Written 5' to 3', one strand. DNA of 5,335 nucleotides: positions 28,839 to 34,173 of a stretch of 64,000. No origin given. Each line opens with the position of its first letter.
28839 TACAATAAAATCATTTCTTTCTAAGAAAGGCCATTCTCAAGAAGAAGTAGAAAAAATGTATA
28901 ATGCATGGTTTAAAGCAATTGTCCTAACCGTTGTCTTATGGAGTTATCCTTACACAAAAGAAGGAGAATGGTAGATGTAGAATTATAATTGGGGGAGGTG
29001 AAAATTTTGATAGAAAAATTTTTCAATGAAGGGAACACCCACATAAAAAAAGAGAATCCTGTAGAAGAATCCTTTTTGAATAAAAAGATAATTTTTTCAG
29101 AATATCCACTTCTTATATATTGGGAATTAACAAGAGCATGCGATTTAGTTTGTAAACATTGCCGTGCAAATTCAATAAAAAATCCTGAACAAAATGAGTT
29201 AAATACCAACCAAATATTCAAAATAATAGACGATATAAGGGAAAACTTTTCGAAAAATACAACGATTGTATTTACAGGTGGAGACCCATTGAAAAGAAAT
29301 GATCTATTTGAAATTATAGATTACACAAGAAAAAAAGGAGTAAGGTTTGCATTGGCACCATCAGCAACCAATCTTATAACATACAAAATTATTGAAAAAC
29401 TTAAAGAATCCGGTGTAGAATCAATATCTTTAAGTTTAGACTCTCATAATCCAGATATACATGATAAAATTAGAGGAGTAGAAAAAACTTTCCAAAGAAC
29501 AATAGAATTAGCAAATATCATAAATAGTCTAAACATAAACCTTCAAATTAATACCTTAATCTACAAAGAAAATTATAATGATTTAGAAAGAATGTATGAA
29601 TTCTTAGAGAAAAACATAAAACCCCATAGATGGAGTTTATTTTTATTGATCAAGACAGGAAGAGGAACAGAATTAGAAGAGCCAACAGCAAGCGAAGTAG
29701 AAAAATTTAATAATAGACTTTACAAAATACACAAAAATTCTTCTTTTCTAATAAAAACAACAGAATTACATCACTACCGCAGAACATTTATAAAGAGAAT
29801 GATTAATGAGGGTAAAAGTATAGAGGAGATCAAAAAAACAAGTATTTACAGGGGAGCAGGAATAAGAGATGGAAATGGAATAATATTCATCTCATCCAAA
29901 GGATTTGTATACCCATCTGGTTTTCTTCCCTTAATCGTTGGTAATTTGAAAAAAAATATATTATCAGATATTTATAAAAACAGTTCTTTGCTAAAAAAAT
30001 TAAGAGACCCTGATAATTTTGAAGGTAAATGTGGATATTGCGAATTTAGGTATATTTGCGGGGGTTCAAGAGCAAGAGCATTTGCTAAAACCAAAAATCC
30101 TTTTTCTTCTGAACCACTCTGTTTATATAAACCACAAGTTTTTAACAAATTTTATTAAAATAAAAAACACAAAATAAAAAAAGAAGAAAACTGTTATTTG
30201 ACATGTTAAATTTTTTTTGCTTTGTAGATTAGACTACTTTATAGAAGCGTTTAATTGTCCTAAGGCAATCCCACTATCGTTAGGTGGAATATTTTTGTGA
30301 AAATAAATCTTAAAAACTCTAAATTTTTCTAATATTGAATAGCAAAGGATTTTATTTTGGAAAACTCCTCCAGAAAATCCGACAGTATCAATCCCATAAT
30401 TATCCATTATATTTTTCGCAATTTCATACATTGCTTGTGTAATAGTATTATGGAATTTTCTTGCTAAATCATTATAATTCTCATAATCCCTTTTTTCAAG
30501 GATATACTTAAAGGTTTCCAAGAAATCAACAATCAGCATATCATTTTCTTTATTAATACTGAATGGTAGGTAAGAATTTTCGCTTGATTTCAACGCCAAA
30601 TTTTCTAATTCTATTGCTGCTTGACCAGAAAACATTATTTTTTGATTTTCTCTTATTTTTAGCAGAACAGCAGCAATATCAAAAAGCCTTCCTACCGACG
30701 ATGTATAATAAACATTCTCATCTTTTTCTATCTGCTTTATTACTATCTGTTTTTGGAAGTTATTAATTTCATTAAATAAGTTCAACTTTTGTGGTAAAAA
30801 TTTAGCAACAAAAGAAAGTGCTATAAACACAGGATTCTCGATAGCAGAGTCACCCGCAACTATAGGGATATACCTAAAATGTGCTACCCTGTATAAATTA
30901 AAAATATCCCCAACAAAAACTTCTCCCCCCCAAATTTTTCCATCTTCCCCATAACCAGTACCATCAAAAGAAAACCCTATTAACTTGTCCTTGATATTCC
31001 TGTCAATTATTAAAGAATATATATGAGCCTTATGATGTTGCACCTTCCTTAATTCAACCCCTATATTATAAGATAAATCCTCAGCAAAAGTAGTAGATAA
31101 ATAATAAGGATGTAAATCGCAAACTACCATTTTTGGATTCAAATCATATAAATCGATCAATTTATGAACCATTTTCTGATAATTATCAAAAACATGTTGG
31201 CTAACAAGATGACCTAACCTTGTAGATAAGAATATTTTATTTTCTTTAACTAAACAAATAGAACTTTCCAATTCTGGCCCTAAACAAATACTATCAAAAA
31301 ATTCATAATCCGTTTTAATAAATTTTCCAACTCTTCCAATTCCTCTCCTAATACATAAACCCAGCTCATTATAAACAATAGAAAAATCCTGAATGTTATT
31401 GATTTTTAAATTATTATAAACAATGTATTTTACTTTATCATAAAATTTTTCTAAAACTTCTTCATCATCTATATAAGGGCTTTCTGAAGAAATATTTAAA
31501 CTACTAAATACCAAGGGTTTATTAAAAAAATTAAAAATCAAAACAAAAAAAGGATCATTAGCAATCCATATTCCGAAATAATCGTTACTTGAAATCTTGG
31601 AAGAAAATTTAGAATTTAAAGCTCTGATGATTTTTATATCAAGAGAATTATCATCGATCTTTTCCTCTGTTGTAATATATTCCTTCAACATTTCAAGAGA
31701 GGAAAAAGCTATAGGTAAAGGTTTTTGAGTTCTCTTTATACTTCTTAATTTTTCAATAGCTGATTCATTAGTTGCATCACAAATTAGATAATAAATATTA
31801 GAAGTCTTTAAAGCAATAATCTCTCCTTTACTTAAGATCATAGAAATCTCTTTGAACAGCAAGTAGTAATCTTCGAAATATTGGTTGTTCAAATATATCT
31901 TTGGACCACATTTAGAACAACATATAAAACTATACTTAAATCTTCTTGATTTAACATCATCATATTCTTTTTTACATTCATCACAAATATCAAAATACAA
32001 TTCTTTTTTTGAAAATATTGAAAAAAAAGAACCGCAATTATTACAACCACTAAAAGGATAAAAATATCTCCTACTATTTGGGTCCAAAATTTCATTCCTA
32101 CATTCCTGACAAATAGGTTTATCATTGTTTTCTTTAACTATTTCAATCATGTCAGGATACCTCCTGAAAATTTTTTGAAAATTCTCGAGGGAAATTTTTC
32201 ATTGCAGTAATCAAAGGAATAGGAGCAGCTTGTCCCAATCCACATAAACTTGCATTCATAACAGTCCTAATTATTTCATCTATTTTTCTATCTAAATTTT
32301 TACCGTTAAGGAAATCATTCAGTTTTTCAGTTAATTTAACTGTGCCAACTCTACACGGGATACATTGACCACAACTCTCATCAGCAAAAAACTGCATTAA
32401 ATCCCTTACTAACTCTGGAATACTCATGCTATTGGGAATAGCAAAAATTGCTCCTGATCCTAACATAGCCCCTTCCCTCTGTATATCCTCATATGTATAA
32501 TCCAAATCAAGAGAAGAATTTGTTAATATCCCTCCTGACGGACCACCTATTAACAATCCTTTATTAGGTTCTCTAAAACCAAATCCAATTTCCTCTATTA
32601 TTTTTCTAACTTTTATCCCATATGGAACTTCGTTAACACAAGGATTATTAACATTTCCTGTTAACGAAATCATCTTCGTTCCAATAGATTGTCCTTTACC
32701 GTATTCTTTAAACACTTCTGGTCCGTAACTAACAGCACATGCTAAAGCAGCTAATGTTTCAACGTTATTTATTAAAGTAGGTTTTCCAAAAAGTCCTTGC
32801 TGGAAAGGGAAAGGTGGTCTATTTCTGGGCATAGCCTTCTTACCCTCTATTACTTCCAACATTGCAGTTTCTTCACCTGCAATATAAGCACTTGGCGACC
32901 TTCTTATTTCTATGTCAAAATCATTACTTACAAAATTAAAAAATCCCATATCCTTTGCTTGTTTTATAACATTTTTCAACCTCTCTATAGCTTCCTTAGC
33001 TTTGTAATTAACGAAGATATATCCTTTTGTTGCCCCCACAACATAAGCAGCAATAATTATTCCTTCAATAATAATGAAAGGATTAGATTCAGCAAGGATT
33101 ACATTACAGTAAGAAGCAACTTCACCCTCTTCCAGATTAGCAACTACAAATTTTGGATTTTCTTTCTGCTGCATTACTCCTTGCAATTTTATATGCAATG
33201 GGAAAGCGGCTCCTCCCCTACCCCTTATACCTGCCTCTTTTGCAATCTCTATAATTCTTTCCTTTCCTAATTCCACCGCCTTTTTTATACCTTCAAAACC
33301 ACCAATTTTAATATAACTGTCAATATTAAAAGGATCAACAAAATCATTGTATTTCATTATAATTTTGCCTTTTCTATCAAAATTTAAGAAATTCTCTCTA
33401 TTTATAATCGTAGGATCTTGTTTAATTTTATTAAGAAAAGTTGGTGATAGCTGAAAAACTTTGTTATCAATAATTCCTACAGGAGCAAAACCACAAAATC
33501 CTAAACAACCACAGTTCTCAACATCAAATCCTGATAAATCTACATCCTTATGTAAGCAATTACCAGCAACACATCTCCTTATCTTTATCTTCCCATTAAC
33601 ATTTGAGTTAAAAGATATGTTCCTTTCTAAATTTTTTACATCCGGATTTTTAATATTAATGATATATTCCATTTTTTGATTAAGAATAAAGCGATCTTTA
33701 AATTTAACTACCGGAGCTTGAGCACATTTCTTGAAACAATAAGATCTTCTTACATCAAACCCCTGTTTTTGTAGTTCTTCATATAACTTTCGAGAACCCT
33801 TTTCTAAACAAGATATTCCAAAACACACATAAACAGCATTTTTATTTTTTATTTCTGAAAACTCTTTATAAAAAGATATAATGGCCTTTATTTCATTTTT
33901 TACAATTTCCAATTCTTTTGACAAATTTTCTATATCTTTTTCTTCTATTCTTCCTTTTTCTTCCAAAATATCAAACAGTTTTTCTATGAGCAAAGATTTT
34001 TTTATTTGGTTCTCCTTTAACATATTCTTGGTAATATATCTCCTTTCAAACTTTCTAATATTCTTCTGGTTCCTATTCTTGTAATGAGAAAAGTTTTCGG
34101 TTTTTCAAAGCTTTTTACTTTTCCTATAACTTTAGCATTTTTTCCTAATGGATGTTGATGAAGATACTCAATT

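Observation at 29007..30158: AhbD/NirJ-like radical SAM-SPASM gene adjacent to the globin remnant: a heme-centred neighbourhood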

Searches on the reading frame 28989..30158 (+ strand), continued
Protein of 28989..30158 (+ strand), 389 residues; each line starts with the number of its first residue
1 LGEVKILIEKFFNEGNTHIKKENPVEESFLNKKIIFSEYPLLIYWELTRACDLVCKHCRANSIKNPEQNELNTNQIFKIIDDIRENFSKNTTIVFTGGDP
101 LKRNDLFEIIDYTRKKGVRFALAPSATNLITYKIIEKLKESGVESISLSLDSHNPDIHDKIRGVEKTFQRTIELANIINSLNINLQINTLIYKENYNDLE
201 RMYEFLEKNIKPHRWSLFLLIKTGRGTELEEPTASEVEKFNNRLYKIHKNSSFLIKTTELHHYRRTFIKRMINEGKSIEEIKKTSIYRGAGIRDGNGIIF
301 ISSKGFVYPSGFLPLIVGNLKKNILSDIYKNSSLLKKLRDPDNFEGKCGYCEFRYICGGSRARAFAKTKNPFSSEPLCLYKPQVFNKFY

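Call 71: search_protein_families(library=ncbifam, proteins=[L001:8696-9973:+, L001:10001-11110:+, L001:11586-12056:-, L001:12119-12397:-, L001:5996-7018:-, L097:6666-7763:+, L089:2020-3132:+], max_evalue=1e-10)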
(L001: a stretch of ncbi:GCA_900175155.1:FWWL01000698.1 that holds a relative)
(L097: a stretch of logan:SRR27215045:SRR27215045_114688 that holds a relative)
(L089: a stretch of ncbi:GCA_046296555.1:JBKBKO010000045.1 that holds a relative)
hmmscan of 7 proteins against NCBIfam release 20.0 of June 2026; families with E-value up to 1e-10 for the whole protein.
L001:8696-9973:+ (425 aa): 7 families
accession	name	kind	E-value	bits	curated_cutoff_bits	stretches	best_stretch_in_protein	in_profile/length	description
NF011068.0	PRK14498.1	equivalog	9.8e-81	271.7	534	1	13-410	8-395/647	molybdopterin biosynthesis protein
NF007960.1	PRK10680.1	equivalog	7.6e-79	265.3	440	1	17-410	3-386/401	molybdopterin molybdotransferase MoeA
NF045515.2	Glp_gephyrin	equivalog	2.9e-63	214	475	1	31-410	16-388/403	molybdotransferase-like divisome protein Glp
NF011067.0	PRK14497.1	equivalog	6.7e-63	213.1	536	1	12-409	8-389/546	putative molybdopterin biosynthesis protein MoeA/unknown domain fusion protein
NF011060.0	PRK14491.1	equivalog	2.5e-61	207.9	532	1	9-407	194-576/598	bifunctional molybdopterin-guanine dinucleotide biosynthesis adaptor protein MobB/molybdopterin molybdotransferase MoeA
NF050098.1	MoeA_actino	exception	3.5e-56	190.7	560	1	33-411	18-386/400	molybdopterin molybdotransferase MoeA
TIGR00177.1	molyb_syn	domain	1.9e-22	79.8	85.35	1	195-336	1-148/148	molybdenum cofactor synthesis domain-containing protein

L001:10001-11110:+ (369 aa): 31 families (the best 25 are shown)
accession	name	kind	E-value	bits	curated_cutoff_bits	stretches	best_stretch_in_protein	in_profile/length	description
TIGR04053.2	TIGR04053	equivalog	4.9e-116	388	395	1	14-359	4-366/366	TIGR04053 family radical SAM/SPASM domain-containing protein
TIGR04545.1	rSAM_ahbD_hemeb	equivalog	1.4e-80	271.2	500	1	19-359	1-339/339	heme b synthase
TIGR04055.1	rSAM_NirJ2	equivalog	3.4e-57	194.4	500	1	19-357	1-324/326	putative heme d1 biosynthesis radical SAM protein NirJ2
TIGR04546.1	rSAM_ahbC_deAc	equivalog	2.7e-40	138.4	650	1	19-360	40-387/390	12,18-didecarboxysiroheme deacetylase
TIGR04054.1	rSAM_NirJ1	equivalog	3.5e-39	134.5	650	1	19-358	37-382/387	putative heme d1 biosynthesis radical SAM protein NirJ1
TIGR04051.1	rSAM_NirJ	equivalog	1.3e-38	132.9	515.45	1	20-359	4-349/354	heme d1 biosynthesis radical SAM protein NirJ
TIGR04347.1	pseudo_SAM_Halo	equivalog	3e-32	112.3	525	1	19-358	39-385/390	TIGR04347 family pseudo-SAM/SPASM protein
NF050035.1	rSAM_WgK_link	exception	4e-32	111.6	650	1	13-357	4-363/367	radical SAM/SPASM peptide maturase WgkB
NF045574.1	sacti_mat_StsB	exception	6.3e-31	107.7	625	1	19-204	97-276/466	StsB family radical SAM/SPASM domain sactipeptide maturase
TIGR04303.1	GeoRSP_rSAM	equivalog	3.8e-28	99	400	1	16-185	3-166/325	GeoRSP system radical SAM/SPASM protein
TIGR02109.1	PQQ_syn_pqqE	equivalog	1.1e-26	93.6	381.35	1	16-182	5-168/358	pyrroloquinoline quinone biosynthesis protein PqqE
TIGR04133.1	rSAM_w_lipo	hypoth_equivalog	3.9e-25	88.5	425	1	19-336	25-329/350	TIGR04133 family radical SAM/SPASM protein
TIGR04340.1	rSAM_ACGX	hypoth_equivalog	1.3e-24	87.1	400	1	21-355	6-337/341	radical SAM/SPASM domain protein, ACGX system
TIGR04250.1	SCM_rSAM_ScmE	equivalog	4.3e-24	85.1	400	1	23-345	8-335/358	SynChlorMet cassette radical SAM/SPASM protein ScmE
TIGR03962.1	mycofact_rSAM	equivalog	7.7e-24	84.5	265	1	16-356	10-332/339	mycofactocin radical SAM maturase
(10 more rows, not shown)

L001:11586-12056:- (156 aa): 2 families
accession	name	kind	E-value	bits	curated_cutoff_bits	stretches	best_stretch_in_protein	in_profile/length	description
NF007959.0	PRK10678.1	equivalog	6.1e-15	55.1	175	1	23-156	4-137/150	molybdopterin synthase catalytic subunit MoaE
NF011061.0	PRK14493.1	equivalog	1.1e-13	51.4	215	1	42-155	154-269/274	molybdopterin synthase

L001:12119-12397:- (92 aa): 2 families
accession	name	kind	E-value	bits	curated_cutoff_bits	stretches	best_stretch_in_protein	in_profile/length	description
TIGR01682.1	moaD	equivalog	2.9e-15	56.9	66.15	1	15-92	1-80/80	molybdopterin converting factor subunit 1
TIGR01687.1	moaD_arch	subfamily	5.6e-13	49.2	49.5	1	15-92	1-88/88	MoaD family protein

L001:5996-7018:- (340 aa): 17 families
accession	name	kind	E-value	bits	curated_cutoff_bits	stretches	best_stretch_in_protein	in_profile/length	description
NF006444.0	PRK08762.1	equivalog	4.4e-58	196.8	449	1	7-240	126-369/387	molybdopterin-synthase adenylyltransferase MoeB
TIGR02356.1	adenyl_thiF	equivalog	6.3e-57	192.3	275.25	1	8-205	1-203/203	thiazole biosynthesis adenylyltransferase ThiF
NF005902.0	PRK07878.1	equivalog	7.5e-54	183.1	647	1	6-235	20-259/392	adenylyltransferase/sulfurtransferase MoeZ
NF047750.1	SAMPActivE1UbaA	equivalog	3.9e-49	167.4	450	1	4-245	8-257/270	SAMP-activating enzyme E1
NF004281.0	PRK05690.1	subfamily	1.3e-48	165.5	266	1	5-236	9-245/250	molybdopterin-synthase adenylyltransferase MoeB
NF005646.0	PRK07411.1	equivalog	1.5e-48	165.9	633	1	5-236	15-252/390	molybdopterin-synthase adenylyltransferase MoeB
TIGR02355.1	moeB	equivalog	5.7e-41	140.5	376.55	1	7-236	3-237/240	molybdopterin-synthase adenylyltransferase MoeB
NF004111.0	PRK05600.1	equivalog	1.3e-39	136.3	437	1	7-233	20-255/371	ThiF family adenylyltransferase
NF009123.0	PRK12475.1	subfamily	2.1e-39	135.8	510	1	7-238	3-240/338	MoeB/ThiF family adenylyltransferase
NF006395.0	PRK08644.1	equivalog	2.2e-29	102.6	159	1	16-137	18-139/215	sulfur carrier protein ThiS adenylyltransferase ThiF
TIGR02354.1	thiF_fam2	equivalog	1.8e-27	96.5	152.2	1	23-142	16-135/200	thiamine biosynthesis protein ThiF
NF006204.0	PRK08328.1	equivalog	8.4e-27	94.2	339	1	5-208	6-208/231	hypothetical protein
NF006077.0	PRK08223.1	equivalog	4.3e-18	65.3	266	1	18-129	18-129/296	hypothetical protein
NF011696.0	PRK15116.1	equivalog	1.2e-15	58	304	1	25-147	27-150/268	tRNA cyclic N6-threonylcarbamoyladenosine(37) synthase TcdA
NF005901.0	PRK07877.1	equivalog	1.7e-15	56.4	476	1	19-148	98-226/722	Rv1355c family protein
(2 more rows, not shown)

L097:6666-7763:+ (365 aa): 36 families (the best 25 are shown)
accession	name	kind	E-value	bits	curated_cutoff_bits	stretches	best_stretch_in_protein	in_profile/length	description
TIGR04053.2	TIGR04053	equivalog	2.7e-120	402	395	1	18-364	3-366/366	TIGR04053 family radical SAM/SPASM domain-containing protein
TIGR04545.1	rSAM_ahbD_hemeb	equivalog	3e-83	280.1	500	1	24-364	1-339/339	heme b synthase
TIGR04055.1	rSAM_NirJ2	equivalog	9.2e-57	193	500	1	24-363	1-325/326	putative heme d1 biosynthesis radical SAM protein NirJ2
TIGR04054.1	rSAM_NirJ1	equivalog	4.3e-42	144.1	650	1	24-361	37-381/387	putative heme d1 biosynthesis radical SAM protein NirJ1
TIGR04051.1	rSAM_NirJ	equivalog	8.9e-42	143.3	515.45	1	25-361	4-347/354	heme d1 biosynthesis radical SAM protein NirJ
TIGR04546.1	rSAM_ahbC_deAc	equivalog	3.2e-40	138.1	650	1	24-361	40-384/390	12,18-didecarboxysiroheme deacetylase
TIGR04347.1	pseudo_SAM_Halo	equivalog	3.1e-36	125.5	525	1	25-361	40-384/390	TIGR04347 family pseudo-SAM/SPASM protein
TIGR04303.1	GeoRSP_rSAM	equivalog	7.4e-36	124.3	400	2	21-191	3-167/325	GeoRSP system radical SAM/SPASM protein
NF050035.1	rSAM_WgK_link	exception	4.7e-32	111.4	650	1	18-363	4-364/367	radical SAM/SPASM peptide maturase WgkB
NF045574.1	sacti_mat_StsB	exception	7.2e-31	107.5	625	1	24-352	97-405/466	StsB family radical SAM/SPASM domain sactipeptide maturase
TIGR02109.1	PQQ_syn_pqqE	equivalog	3.8e-30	105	381.35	1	21-187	5-168/358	pyrroloquinoline quinone biosynthesis protein PqqE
TIGR04340.1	rSAM_ACGX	hypoth_equivalog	2.2e-28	99.5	400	1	26-361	6-338/341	radical SAM/SPASM domain protein, ACGX system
TIGR03962.1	mycofact_rSAM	equivalog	1.9e-26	93.1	265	1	21-347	10-318/339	mycofactocin radical SAM maturase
TIGR04133.1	rSAM_w_lipo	hypoth_equivalog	1.9e-25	89.5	425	1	24-337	25-326/350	TIGR04133 family radical SAM/SPASM protein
TIGR04082.1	rSAM_for_selen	equivalog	7.6e-23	81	350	1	25-360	201-515/516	thio(seleno)oxazole modification radical SAM maturase SbtM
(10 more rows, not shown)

L089:2020-3132:+ (370 aa): 34 families (the best 25 are shown)
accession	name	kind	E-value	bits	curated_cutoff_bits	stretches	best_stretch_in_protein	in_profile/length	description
TIGR04053.2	TIGR04053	equivalog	1.1e-121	406.5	395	1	21-367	3-366/366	TIGR04053 family radical SAM/SPASM domain-containing protein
TIGR04545.1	rSAM_ahbD_hemeb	equivalog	5.6e-86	289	500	1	27-367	1-339/339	heme b synthase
TIGR04055.1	rSAM_NirJ2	equivalog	2.1e-60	205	500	1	27-366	1-325/326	putative heme d1 biosynthesis radical SAM protein NirJ2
TIGR04054.1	rSAM_NirJ1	equivalog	8e-43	146.5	650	1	27-364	37-381/387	putative heme d1 biosynthesis radical SAM protein NirJ1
TIGR04051.1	rSAM_NirJ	equivalog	6.4e-41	140.5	515.45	1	28-364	4-347/354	heme d1 biosynthesis radical SAM protein NirJ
TIGR04546.1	rSAM_ahbC_deAc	equivalog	3.1e-40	138.2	650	1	27-364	40-384/390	12,18-didecarboxysiroheme deacetylase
TIGR04347.1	pseudo_SAM_Halo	equivalog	4.2e-35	121.7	525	1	28-365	40-385/390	TIGR04347 family pseudo-SAM/SPASM protein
NF045574.1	sacti_mat_StsB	exception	5e-33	114.6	625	1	27-351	97-401/466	StsB family radical SAM/SPASM domain sactipeptide maturase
NF050035.1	rSAM_WgK_link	exception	1.3e-32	113.2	650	2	21-210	4-189/367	radical SAM/SPASM peptide maturase WgkB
TIGR04303.1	GeoRSP_rSAM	equivalog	6.9e-31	108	400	2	24-193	3-166/325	GeoRSP system radical SAM/SPASM protein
TIGR04340.1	rSAM_ACGX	hypoth_equivalog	9.4e-30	104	400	1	29-364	6-338/341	radical SAM/SPASM domain protein, ACGX system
TIGR02109.1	PQQ_syn_pqqE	equivalog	9.9e-28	97.1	381.35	1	24-190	5-168/358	pyrroloquinoline quinone biosynthesis protein PqqE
TIGR04133.1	rSAM_w_lipo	hypoth_equivalog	3.8e-26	91.8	425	1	27-344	25-329/350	TIGR04133 family radical SAM/SPASM protein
TIGR03962.1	mycofact_rSAM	equivalog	2.3e-24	86.2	265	1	24-344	10-311/339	mycofactocin radical SAM maturase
TIGR03913.1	rad_SAM_trio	equivalog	4.3e-24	84.7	591.75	1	24-368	17-357/477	GDL motif peptide-associated radical SAM/SPASM maturase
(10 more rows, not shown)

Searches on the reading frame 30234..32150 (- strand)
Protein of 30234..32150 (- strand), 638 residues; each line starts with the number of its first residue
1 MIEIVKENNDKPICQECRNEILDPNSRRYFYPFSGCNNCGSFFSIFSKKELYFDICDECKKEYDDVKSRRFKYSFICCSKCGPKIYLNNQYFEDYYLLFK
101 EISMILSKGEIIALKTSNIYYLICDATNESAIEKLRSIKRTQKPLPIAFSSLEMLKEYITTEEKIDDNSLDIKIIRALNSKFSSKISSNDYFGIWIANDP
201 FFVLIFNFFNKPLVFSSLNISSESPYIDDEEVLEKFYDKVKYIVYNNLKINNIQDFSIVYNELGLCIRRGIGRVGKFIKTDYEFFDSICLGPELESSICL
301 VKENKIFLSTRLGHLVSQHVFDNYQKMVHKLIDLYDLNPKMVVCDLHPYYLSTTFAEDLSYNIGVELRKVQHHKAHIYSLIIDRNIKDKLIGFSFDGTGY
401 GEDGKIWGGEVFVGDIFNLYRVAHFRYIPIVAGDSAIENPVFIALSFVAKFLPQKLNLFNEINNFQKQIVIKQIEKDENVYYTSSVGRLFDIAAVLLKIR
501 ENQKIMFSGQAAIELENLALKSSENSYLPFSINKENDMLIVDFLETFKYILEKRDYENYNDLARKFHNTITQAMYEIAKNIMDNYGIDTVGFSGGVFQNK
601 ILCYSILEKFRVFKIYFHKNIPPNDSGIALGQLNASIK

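Call 3: search_protein_families(library=ncbifam, proteins=[window:30234-32150:-], max_evalue=0.001)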
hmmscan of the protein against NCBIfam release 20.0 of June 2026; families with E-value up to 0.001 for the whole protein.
window:30234-32150:- (638 aa): 5 families
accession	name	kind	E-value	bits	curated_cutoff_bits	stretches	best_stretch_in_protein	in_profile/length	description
TIGR00143.1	hypF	equivalog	1.9e-132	442.9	466.1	1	10-635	97-739/741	carbamoyltransferase HypF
TIGR00057.1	TIGR00057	equivalog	1.2e-15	57.3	123.2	1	100-259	12-178/202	L-threonylcarbamoyladenylate synthase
NF007919.1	PRK10634.1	equivalog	3.9e-09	36.3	175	1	104-247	3-156/176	L-threonylcarbamoyladenylate synthase type 1 TsaC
TIGR00329.1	gcp_kae1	subfamily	2.4e-07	30.3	207.8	1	507-612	174-284/305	tRNA (adenosine(37)-N6)-threonylcarbamoyltransferase complex transferase subunit TsaD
TIGR03723.1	T6A_TsaD_YgjD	equivalog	2.2e-06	27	296.1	0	552-610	225-283/314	tRNA (adenosine(37)-N6)-threonylcarbamoyltransferase complex transferase subunit TsaD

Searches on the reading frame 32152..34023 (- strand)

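Call 3: search_protein_families(library=ncbifam, proteins=[window:32152-34023:-], max_evalue=0.001)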
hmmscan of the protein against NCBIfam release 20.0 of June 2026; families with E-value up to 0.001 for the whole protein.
window:32152-34023:- (623 aa): 13 families
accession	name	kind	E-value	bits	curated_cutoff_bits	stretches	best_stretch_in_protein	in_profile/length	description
TIGR01959.1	nuoF_fam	equivalog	2e-99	332.8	558.65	1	229-617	9-408/410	NADH-quinone oxidoreductase subunit NuoF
NF010120.0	PRK13596.1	equivalog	2.3e-79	267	389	1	232-620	18-418/433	NADH-quinone oxidoreductase subunit NuoF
NF008436.0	PRK11278.1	equivalog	1.2e-73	248.5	749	1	226-617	19-424/448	NADH-quinone oxidoreductase subunit NuoF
TIGR04481.1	PR_assoc_PrdC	equivalog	3.5e-21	75.5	490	1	250-501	68-289/425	proline reductase-associated electron transfer protein PrdC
TIGR01945.1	rnfC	subfamily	2.2e-20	72.6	245.95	1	244-500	111-334/435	RnfABCDGE type electron transport complex subunit C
NF003454.1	PRK05035.1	equivalog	6.1e-20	71.2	345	1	248-500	117-337/556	electron transport complex subunit RsxC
TIGR01958.1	nuoE_fam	subfamily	1.5e-12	47.9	142.4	1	6-111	12-130/148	NADH-quinone oxidoreductase subunit NuoE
NF005747.0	PRK07571.1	equivalog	1.1e-10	41.5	224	1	2-91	29-118/173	bidirectional hydrogenase complex protein HoxE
NF004638.0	PRK05988.1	equivalog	1.1e-10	41.5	198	1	4-112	20-141/159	formate dehydrogenase subunit gamma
NF005722.0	PRK07539.1-2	equivalog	1.8e-10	41.1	141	1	6-87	21-103/157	NADH-quinone oxidoreductase subunit NuoE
NF005725.0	PRK07539.1-5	equivalog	1.7e-05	24.5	220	0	9-115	38-158/174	NADH-quinone oxidoreductase subunit NuoE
NF005723.0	PRK07539.1-3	equivalog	0.00025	20.9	226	0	8-87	22-102/158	NADH-quinone oxidoreductase subunit NuoE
NF005724.0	PRK07539.1-4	equivalog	0.001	19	280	0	8-86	38-118/240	NADH-quinone oxidoreductase subunit NuoE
